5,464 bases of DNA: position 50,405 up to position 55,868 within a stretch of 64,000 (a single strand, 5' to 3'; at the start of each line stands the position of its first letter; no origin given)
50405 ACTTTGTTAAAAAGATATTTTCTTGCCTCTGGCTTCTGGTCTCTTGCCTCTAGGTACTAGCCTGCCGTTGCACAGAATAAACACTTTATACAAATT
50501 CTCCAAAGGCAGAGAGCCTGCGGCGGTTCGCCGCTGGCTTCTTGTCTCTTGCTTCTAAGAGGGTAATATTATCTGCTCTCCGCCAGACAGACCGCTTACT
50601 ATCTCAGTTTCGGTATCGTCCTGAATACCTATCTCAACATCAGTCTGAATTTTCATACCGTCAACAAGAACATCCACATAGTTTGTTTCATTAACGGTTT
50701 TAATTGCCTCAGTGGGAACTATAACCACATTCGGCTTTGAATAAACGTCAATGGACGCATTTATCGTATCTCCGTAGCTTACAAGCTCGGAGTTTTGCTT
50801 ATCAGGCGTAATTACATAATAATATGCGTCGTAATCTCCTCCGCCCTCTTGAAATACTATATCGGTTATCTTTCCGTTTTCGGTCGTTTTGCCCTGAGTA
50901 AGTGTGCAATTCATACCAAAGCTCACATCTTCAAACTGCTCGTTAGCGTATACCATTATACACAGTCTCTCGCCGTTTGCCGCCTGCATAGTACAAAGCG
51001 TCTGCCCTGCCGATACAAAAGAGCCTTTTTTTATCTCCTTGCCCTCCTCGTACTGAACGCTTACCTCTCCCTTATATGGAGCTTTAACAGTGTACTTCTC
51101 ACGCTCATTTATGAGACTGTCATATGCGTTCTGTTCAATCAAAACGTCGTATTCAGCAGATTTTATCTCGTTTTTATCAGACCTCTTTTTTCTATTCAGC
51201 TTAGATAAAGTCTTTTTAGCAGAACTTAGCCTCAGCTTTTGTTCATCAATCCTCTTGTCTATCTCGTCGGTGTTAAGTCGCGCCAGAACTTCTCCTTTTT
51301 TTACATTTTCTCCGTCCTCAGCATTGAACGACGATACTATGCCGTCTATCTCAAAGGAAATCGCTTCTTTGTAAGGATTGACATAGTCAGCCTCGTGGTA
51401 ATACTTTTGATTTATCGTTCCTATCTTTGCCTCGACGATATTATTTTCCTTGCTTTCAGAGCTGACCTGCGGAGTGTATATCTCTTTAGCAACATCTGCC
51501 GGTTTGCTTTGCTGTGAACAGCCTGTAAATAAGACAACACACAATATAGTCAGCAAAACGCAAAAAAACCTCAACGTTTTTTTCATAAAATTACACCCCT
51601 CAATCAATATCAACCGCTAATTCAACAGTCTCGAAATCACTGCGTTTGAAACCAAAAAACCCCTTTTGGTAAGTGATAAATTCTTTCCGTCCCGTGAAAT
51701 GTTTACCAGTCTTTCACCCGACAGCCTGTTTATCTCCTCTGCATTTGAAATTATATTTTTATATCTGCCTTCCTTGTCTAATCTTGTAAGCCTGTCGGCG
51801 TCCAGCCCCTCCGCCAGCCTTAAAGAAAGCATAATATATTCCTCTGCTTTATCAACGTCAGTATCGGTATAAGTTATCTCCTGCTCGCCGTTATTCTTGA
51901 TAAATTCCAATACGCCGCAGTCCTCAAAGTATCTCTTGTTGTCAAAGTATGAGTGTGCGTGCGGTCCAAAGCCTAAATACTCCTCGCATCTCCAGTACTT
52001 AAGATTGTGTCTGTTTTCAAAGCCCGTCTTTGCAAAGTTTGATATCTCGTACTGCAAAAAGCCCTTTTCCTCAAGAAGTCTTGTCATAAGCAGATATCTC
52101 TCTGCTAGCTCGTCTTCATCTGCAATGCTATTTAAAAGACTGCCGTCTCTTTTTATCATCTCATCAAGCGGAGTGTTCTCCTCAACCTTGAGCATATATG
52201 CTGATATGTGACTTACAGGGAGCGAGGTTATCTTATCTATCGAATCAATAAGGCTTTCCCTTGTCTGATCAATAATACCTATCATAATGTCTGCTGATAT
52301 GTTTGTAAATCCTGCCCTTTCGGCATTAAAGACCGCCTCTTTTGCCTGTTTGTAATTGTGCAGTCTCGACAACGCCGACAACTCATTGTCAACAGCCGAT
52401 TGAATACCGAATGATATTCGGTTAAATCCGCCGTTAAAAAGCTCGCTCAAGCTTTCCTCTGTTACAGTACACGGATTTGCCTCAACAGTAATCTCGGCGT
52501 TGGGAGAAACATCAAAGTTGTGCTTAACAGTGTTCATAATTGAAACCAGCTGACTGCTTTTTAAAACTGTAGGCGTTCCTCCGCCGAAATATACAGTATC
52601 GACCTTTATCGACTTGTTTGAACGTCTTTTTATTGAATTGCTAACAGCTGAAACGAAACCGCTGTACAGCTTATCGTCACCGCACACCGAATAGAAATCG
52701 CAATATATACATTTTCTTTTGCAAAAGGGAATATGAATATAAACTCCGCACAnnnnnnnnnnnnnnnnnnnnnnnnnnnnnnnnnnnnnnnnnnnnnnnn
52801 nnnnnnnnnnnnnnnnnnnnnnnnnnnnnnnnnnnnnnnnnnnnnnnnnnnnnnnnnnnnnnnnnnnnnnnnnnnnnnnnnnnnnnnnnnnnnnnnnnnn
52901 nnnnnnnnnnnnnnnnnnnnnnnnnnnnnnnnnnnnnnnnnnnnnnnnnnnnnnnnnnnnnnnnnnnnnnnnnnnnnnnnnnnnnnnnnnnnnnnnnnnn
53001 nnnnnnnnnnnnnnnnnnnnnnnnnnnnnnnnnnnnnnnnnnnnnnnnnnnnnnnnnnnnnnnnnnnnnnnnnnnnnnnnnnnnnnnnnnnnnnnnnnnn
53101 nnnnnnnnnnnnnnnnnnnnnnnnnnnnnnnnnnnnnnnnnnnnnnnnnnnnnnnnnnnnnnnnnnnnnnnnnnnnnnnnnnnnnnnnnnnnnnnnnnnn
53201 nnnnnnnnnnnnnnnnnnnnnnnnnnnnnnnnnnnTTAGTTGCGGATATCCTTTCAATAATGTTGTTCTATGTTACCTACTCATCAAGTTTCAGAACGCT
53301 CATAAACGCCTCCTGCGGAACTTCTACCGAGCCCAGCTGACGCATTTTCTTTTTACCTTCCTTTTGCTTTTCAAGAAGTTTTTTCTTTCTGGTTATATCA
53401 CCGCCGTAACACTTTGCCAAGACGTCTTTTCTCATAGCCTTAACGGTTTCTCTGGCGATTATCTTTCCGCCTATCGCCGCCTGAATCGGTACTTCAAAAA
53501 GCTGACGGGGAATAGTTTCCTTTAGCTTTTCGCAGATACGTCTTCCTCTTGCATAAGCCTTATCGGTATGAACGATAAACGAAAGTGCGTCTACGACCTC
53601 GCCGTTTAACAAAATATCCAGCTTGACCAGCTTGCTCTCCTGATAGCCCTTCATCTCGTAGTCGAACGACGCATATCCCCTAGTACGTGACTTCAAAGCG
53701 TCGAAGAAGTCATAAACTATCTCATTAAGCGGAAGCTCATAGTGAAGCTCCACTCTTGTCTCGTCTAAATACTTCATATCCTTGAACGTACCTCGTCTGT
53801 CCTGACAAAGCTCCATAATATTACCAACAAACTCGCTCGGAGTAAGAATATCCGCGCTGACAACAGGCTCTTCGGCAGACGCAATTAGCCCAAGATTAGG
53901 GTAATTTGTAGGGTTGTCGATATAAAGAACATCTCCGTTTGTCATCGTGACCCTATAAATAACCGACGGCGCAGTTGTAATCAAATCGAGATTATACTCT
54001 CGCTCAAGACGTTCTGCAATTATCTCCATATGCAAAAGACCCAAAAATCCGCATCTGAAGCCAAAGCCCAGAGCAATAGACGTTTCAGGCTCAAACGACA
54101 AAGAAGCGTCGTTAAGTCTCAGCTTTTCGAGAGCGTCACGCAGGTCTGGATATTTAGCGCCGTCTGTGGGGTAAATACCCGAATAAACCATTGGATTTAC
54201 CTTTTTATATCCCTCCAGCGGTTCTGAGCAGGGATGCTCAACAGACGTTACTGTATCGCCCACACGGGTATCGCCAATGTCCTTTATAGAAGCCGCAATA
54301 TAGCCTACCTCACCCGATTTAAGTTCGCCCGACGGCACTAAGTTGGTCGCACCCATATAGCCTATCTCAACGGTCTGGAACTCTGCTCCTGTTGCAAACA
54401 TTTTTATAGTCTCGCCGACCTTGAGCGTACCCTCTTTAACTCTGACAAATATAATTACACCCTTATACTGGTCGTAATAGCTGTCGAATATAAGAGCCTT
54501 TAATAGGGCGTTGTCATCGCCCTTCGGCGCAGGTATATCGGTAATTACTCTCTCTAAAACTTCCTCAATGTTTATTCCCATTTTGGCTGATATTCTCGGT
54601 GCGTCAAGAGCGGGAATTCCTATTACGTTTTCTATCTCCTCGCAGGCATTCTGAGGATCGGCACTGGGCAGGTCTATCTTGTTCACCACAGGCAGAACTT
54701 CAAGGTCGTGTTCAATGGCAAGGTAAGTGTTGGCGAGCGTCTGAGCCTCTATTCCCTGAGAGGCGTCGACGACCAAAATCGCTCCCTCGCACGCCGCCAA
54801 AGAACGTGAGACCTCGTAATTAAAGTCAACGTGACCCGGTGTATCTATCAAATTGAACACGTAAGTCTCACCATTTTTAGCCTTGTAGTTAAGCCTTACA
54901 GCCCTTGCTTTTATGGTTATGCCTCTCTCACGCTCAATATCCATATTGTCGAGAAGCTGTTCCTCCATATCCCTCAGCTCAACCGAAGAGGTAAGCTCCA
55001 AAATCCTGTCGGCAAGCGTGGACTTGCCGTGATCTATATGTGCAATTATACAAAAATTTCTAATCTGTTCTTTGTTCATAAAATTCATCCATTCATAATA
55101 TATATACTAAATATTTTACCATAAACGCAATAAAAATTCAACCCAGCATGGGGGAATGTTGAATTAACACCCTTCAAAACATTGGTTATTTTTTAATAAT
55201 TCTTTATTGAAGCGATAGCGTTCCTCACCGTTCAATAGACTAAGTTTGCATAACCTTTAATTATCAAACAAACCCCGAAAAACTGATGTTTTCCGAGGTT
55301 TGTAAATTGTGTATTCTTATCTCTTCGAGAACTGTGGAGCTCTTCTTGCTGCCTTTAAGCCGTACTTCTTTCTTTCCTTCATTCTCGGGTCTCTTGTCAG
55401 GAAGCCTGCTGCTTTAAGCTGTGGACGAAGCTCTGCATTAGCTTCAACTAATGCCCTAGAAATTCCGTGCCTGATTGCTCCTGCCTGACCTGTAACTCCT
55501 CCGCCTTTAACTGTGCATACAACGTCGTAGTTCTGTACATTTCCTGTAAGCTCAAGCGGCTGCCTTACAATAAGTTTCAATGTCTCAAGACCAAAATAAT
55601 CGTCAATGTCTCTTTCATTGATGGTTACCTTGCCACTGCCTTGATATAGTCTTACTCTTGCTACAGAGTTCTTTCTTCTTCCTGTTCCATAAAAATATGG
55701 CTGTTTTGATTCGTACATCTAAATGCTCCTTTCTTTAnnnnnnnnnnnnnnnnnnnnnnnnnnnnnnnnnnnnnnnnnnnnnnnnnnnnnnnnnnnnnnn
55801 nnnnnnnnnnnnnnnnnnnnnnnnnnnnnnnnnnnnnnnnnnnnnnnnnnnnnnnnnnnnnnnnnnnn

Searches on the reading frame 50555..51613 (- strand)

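Call 38: search_protein_families(library=pfam, proteins=[window:50555-51613:-], max_evalue=0.001)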
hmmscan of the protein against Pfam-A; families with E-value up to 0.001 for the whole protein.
window:50555-51613:- (352 aa): 3 families
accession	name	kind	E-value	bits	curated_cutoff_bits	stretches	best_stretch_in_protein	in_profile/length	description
PF13437.12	HlyD_3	-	1.8e-06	29.1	22.2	0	175-274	1-97/106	HlyD family secretion protein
PF16576.10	HlyD_D23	-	6.3e-05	22.8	30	1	84-239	21-168/214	Barrel-sandwich domain of CusB or HlyD membrane-fusion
PF13533.13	Biotin_lipoyl_2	-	7.6e-05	22.9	29.8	0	85-114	3-32/32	Biotin-lipoyl like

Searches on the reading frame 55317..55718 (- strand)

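Call 88: search_protein_families(library=pfam, proteins=[window:55317-55718:-], max_evalue=0.01)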
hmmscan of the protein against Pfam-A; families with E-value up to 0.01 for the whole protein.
window:55317-55718:- (133 aa): 2 families
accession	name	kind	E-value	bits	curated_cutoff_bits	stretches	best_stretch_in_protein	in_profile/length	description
PF00380.25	Ribosomal_S9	-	4.3e-51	172.9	22.5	1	13-133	1-121/121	Ribosomal protein S9/S16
PF19763.6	DUF6250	-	0.0058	16.9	26.9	1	2-37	69-105/165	Domain of unknown function (DUF6250)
